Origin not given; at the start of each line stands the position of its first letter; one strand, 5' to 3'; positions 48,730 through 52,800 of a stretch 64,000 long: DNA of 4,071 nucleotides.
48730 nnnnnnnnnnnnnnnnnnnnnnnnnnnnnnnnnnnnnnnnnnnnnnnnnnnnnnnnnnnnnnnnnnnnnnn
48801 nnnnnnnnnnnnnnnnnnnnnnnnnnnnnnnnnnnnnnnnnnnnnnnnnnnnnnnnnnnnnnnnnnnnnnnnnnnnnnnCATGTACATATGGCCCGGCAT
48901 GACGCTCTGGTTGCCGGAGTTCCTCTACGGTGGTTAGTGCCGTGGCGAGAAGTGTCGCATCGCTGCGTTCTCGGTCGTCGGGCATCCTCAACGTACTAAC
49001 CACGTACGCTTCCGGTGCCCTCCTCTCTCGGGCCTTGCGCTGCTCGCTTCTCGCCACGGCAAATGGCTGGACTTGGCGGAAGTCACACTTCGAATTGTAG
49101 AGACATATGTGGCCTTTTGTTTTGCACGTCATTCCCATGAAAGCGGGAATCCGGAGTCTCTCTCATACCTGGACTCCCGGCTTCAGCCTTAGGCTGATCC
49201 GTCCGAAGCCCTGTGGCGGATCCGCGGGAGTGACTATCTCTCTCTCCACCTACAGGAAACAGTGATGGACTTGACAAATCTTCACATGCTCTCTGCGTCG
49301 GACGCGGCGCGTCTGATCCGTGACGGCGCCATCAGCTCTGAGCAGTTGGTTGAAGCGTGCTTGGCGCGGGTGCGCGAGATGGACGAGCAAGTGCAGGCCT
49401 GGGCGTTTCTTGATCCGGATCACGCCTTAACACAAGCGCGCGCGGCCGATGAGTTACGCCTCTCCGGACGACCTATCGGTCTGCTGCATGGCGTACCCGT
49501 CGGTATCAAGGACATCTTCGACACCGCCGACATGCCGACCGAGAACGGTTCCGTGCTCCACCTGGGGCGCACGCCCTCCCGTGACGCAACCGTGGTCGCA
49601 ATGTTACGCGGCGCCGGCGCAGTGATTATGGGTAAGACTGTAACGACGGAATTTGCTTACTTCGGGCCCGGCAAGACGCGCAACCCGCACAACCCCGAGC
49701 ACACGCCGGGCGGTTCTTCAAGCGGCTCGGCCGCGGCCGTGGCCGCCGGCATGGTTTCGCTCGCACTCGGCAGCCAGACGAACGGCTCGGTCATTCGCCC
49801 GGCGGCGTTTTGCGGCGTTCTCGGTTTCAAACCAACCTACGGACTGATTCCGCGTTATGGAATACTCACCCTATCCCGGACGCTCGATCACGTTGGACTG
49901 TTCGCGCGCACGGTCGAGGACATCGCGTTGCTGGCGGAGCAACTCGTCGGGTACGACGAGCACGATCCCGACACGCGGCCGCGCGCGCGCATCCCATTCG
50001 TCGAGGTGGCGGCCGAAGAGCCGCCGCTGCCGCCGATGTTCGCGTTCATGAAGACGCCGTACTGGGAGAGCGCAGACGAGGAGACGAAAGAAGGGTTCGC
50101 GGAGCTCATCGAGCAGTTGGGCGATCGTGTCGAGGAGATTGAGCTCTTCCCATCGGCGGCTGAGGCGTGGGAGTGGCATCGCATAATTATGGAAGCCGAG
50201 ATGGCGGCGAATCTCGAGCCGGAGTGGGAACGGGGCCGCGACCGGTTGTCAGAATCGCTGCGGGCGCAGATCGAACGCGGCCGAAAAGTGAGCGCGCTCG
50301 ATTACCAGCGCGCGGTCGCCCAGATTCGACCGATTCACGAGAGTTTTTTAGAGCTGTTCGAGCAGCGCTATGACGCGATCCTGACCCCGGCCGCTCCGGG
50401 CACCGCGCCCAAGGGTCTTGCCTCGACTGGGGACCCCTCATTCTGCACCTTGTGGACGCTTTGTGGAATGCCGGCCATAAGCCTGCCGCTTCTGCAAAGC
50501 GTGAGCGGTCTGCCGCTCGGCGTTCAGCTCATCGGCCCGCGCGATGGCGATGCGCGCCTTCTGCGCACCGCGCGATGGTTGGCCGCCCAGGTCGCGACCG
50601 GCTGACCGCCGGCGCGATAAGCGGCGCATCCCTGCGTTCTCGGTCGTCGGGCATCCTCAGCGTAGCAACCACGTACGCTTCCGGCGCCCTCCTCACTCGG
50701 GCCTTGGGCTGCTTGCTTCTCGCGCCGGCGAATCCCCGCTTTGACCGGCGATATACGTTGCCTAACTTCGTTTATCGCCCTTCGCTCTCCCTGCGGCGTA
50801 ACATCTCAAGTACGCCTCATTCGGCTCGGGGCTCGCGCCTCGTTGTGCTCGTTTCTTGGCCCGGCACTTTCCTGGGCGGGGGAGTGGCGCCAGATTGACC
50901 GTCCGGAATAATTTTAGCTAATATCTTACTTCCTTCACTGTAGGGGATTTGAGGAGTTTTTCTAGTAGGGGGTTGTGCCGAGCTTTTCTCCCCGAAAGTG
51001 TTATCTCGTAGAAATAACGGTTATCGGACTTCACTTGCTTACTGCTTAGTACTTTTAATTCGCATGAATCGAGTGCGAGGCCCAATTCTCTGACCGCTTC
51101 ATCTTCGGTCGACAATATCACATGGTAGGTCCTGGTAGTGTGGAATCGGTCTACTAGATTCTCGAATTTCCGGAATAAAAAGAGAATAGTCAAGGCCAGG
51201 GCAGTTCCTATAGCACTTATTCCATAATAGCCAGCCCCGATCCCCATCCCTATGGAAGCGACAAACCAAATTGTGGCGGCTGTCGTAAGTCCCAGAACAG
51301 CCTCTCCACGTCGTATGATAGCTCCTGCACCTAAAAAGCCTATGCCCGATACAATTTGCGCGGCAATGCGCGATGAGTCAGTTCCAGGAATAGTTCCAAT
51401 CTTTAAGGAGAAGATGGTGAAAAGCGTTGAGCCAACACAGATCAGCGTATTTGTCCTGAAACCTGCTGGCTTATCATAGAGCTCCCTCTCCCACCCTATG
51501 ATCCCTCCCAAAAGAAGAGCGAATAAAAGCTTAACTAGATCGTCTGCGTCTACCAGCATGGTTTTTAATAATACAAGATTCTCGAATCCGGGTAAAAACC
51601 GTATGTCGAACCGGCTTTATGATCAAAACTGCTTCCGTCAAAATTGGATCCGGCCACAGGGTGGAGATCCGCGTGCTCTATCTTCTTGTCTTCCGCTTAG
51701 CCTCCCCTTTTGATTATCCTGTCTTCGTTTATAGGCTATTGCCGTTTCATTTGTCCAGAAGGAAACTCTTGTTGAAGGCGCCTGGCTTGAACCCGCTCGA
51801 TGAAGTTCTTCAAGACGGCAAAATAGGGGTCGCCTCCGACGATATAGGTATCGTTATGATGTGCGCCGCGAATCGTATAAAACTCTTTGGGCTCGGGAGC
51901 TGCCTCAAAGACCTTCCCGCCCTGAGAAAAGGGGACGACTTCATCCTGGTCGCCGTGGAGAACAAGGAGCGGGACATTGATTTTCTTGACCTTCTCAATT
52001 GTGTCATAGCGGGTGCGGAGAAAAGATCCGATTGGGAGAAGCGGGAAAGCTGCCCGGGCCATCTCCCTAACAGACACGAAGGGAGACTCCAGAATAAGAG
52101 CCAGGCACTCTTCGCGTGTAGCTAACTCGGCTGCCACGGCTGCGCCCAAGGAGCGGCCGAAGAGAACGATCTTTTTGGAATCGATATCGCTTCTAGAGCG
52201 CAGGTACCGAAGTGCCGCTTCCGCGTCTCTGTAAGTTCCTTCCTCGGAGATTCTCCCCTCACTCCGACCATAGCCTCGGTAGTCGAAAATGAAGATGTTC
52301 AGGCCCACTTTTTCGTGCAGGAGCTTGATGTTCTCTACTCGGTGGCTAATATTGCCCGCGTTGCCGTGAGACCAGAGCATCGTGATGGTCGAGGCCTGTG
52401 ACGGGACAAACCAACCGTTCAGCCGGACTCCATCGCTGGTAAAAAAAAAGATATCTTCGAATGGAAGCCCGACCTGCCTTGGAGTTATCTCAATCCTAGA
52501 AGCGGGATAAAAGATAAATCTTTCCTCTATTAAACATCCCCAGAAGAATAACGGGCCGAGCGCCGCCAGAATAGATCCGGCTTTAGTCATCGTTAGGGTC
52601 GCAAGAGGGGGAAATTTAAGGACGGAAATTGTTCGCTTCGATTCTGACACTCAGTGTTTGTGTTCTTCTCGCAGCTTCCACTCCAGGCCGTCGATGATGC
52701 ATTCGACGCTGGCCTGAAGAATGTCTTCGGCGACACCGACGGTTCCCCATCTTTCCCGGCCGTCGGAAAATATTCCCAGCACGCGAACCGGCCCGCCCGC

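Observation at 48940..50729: Two copies of an about 120-bp element with 13-bp terminal inverted repeats, after dctM and after the amidase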

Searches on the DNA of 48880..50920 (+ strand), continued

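Call 69: search_with_rna_model(model_id=R1, sources=[L099, L100, L101, L102, L103, L104, L105, L106, L107, L108, L109, L110, L111, L112, L113, L114, L115, L116, L117, L118, L119, L120, L121, L122, L123, L124, L125, L126, L127, L128, L129, L130, L131, L132, L133, L134, L135, L136, L137, L138], max_evalue=0.001, make_alignment=true)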
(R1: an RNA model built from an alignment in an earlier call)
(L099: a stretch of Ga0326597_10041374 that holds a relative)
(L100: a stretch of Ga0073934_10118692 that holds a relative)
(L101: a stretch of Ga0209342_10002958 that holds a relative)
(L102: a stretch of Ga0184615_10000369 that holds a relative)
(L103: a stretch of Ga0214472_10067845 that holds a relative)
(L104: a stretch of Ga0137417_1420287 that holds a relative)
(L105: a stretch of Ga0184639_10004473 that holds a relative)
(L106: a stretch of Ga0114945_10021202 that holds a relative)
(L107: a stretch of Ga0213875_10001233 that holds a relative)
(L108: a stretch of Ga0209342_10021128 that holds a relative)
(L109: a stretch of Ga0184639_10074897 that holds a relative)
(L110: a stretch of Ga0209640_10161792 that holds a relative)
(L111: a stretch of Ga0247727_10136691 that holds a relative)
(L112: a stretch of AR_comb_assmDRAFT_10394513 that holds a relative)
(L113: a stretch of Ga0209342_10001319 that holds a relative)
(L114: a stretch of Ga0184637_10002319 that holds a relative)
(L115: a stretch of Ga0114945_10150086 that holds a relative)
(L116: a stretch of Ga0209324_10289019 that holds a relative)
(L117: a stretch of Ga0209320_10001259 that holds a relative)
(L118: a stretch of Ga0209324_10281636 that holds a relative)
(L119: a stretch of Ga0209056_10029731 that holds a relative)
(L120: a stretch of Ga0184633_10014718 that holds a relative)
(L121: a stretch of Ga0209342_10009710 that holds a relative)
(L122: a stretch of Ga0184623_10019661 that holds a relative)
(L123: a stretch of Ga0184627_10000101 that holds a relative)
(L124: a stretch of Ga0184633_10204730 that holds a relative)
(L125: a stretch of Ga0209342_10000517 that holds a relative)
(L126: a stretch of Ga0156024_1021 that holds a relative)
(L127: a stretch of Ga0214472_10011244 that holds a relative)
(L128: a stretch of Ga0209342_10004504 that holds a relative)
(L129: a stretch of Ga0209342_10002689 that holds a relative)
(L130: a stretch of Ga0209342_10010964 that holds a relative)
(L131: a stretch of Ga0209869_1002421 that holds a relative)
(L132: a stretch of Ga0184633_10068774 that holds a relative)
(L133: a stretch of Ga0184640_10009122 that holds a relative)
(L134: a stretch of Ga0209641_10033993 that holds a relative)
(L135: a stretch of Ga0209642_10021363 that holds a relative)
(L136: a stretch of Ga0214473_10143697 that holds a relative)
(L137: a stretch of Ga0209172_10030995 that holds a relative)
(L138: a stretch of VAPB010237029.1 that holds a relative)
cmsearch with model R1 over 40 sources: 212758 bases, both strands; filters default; matches with E-value up to 0.001: 51.
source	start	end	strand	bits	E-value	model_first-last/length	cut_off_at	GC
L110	254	382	+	145.2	1.8e-29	1-130/130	no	0.63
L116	378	506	+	143.9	3.7e-29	1-130/130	no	0.64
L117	4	132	-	142.6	6.9e-29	1-130/130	no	0.7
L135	1963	2090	+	134.9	3.6e-27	1-130/130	no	0.62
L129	595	723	-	133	9.5e-27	1-130/130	no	0.64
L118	84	212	-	132.5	1.2e-26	1-130/130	no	0.65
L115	678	806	+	131.9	1.6e-26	1-130/130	no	0.65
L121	2794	2923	-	131.5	2e-26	1-130/130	no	0.65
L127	7763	7892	-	129.8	4.7e-26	1-130/130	no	0.65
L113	1215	1342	-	126.5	2.6e-25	1-130/130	no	0.66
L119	1585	1713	+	124.6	6.8e-25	1-130/130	no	0.64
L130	7388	7515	-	124.1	8.6e-25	1-130/130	no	0.64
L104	1101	1227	-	123.7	1.1e-24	1-130/130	no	0.62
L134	3543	3670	-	121.2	3.8e-24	1-130/130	no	0.65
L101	11223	11350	+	121.2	3.8e-24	1-130/130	no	0.66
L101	1424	1551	-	120.5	5.6e-24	1-130/130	no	0.7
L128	7099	7226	-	117.1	3e-23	1-130/130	no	0.59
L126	6737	6865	+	116.8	3.6e-23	1-130/130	no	0.63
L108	4500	4627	-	116.5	4.1e-23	1-130/130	no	0.66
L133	739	867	-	116.4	4.5e-23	1-130/130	no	0.67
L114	12135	12263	-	116.1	5e-23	1-130/130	no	0.67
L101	3693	3820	+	115.2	8e-23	1-130/130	no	0.66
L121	4199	4327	+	114.5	1.1e-22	1-130/130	no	0.62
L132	1254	1382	-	114.5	1.2e-22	1-130/130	no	0.67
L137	3378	3506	+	114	1.5e-22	1-130/130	no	0.69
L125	9599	9726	-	113.9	1.5e-22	1-130/130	no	0.64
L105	1590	1718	-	113.7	1.7e-22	1-130/130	no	0.68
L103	518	646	+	113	2.5e-22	1-130/130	no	0.67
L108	1934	2062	+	111.4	5.5e-22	1-130/130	no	0.62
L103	2368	2496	-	111.2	6e-22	1-130/130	no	0.69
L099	5225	5353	-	109.4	1.5e-21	1-130/130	no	0.7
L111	699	827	+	109.1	1.8e-21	1-130/130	no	0.63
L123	1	124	+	105.9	9e-21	6-130/130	5'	0.7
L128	6500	6628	-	105.2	1.3e-20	1-130/130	no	0.63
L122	1193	1321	-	103.5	3.2e-20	1-130/130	no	0.69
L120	2765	2893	+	102.4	5.4e-20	1-130/130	no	0.69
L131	1834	1957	+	99.6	2.2e-19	1-125/130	3'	0.69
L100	1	113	-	99.4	2.5e-19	1-115/130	3'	0.61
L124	1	124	+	96.6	1e-18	6-130/130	5'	0.71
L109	1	118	+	92.1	1e-17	12-130/130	5'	0.69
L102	8855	8981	+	74.3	8.6e-14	1-130/130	no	0.6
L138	2715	2842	+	71.7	3.2e-13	1-130/130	no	0.53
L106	2255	2375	+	65.2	9.1e-12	1-130/130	no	0.55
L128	644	826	+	62.8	3.1e-11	1-130/130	no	0.62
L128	14316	14443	-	56.6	7.3e-10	1-130/130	no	0.65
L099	4088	4234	-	51.7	8.8e-09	1-130/130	no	0.68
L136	2051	2122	+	47.3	8e-08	30-104/130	no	0.62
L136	2208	2337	-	44.2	3.9e-07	1-130/130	no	0.63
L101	5197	5330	+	38.9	5.7e-06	1-130/130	no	0.7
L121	7448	7557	+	35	4.2e-05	1-130/130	no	0.55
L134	197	304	-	32.3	0.00017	1-130/130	no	0.54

Alignment A6: 51 matches aligned to the model, 204 columns, each read 5' to 3' on its own strand. Consensus structure (alignment columns), stored with it:
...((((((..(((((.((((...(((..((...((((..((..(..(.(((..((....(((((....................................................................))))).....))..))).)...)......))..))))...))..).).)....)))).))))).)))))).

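Call 83: search_dna_similar(query=window:48930-49105:+, collection=ecoli_genomes, mode=distant, max_evalue=0.01, max_rows=5)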
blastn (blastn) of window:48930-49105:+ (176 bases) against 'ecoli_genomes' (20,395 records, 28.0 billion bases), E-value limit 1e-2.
No match.
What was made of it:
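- Closest known: ERIC/IRU of enterobacteria and Correia. Different: There is no sequence similarity: a search of all complete E. coli genomes found no match (call 83).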

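Call 84: search_with_rna_model(model_id=R1, source=window, filters=off, max_evalue=5)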
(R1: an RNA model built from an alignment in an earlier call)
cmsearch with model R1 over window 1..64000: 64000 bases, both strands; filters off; matches with E-value up to 5: 17.
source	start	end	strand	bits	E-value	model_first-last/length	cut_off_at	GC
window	48934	49063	+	147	2.2e-30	1-130/130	no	0.62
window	50603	50732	+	134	1.7e-27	1-130/130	no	0.68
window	48936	49065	-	25.9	0.0013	1-130/130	no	0.63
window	50605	50734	-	20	0.026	1-130/130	no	0.68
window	50742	50865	+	17.2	0.11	1-130/130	no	0.6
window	3768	3851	+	16.3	0.17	1-130/130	no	0.6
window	35155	35208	+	13.8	0.62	1-130/130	no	0.7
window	49784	49918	+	12.5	1.2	1-130/130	no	0.6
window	35563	35594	-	12.1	1.4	52-83/130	no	0.56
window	27745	27845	+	11.5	2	1-130/130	no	0.56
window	44152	44289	-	11.1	2.5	1-130/130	no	0.68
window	39612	39702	-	10.5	3.4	1-130/130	no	0.57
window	24300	24348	+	10.4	3.5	1-130/130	no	0.67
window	47639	47684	-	10.2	3.8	1-130/130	no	0.87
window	53775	53844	+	10.2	3.8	1-130/130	no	0.51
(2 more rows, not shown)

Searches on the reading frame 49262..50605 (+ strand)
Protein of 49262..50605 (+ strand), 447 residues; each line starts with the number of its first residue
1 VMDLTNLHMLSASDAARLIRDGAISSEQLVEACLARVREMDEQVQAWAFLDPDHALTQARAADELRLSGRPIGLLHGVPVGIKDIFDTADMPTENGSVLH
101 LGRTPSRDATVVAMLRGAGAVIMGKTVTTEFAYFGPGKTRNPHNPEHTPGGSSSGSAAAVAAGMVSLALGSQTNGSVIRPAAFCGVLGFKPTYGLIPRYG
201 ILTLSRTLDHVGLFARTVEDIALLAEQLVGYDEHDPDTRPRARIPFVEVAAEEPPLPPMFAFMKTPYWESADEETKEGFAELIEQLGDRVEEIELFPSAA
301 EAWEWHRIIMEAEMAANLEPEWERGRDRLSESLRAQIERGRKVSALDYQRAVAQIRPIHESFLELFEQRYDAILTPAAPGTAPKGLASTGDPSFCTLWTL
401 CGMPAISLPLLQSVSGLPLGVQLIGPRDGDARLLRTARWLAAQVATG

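Call 11: search_protein_families(library=pfam, proteins=[window:49262-50605:+])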
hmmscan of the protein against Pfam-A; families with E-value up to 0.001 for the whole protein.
window:49262-50605:+ (447 aa): 1 family
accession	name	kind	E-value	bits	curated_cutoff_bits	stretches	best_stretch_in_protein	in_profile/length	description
PF01425.27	Amidase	-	3.6e-96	323.3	27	1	29-434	2-445/445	Amidase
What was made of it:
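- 49265..50605 (+): Amidase gene. The ATG at 49265 is inferred from the orthologues; the ORF list gives GTG at 49262. The stop is TGA at 50603-50605. Pfam Amidase, E 4e-96 (call 11).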

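Call 13: find_encoding_contigs(protein=window:49262-50605:+, flank=10000, max_places=10)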
Protein window:49262-50605:+ (447 aa): no gene with exactly this product is on record in the collection.
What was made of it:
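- Tried and rejected: The protein is not on record (call 13).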

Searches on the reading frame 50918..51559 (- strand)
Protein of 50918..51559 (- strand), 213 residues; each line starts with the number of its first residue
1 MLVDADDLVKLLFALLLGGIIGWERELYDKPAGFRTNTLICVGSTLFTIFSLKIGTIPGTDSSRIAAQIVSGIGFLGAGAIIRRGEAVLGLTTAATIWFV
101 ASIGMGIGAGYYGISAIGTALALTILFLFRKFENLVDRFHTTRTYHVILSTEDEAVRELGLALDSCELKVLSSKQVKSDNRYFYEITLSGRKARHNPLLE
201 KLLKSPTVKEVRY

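Call 11: search_protein_families(library=pfam, proteins=[window:50918-51559:-])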
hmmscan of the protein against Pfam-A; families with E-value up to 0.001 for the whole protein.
window:50918-51559:- (213 aa): 1 family
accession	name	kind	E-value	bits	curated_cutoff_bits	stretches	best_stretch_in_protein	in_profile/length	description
PF02308.21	MgtC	-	2.5e-40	138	31.4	1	11-134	1-120/121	MgtC family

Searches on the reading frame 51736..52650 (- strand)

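Call 11: search_protein_families(library=pfam, proteins=[window:51736-52650:-])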
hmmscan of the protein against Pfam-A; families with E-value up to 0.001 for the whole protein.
window:51736-52650:- (304 aa): 12 families
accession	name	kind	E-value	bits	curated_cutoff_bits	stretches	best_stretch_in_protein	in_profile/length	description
PF12146.15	Hydrolase_4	-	3.4e-19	69.5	27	2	113-199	28-118/239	Serine aminopeptidase, S33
PF00561.26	Abhydrolase_1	-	4.5e-14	53.1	25.8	1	95-206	7-121/245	alpha/beta hydrolase fold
PF00326.27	Peptidase_S9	-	1.2e-09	38.5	22.6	1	137-250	42-169/213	Prolyl oligopeptidase family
PF12697.13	Abhydrolase_6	-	5e-09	37.6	26.3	1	111-211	20-115/217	Alpha/beta hydrolase family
PF05677.18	DUF818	-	1.2e-08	34.7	20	1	91-180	140-236/365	Chlamydia CHLPS protein (DUF818)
PF20434.5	BD-FAE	-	7.9e-08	32.5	26.8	0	218-246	182-210/215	BD-FAE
PF20408.4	Abhydrolase_11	-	2.7e-07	31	27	1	91-240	5-142/193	Alpha/beta hydrolase domain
PF01738.24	DLH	-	2.5e-06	27.7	21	1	139-245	77-163/217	Dienelactone hydrolase family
PF03959.19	FSH1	-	1e-05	25.7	21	1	124-265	69-200/211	Serine hydrolase (FSH1)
PF02129.25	Peptidase_S15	-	4.6e-05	23.7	23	0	120-196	55-134/262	X-Pro dipeptidyl-peptidase (S15 family)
PF07859.19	Abhydrolase_3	-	0.00056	20.2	25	1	139-179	48-91/210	alpha/beta hydrolase fold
PF12695.13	Abhydrolase_5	-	0.00066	19.9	27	0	214-266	89-141/164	Alpha/beta hydrolase family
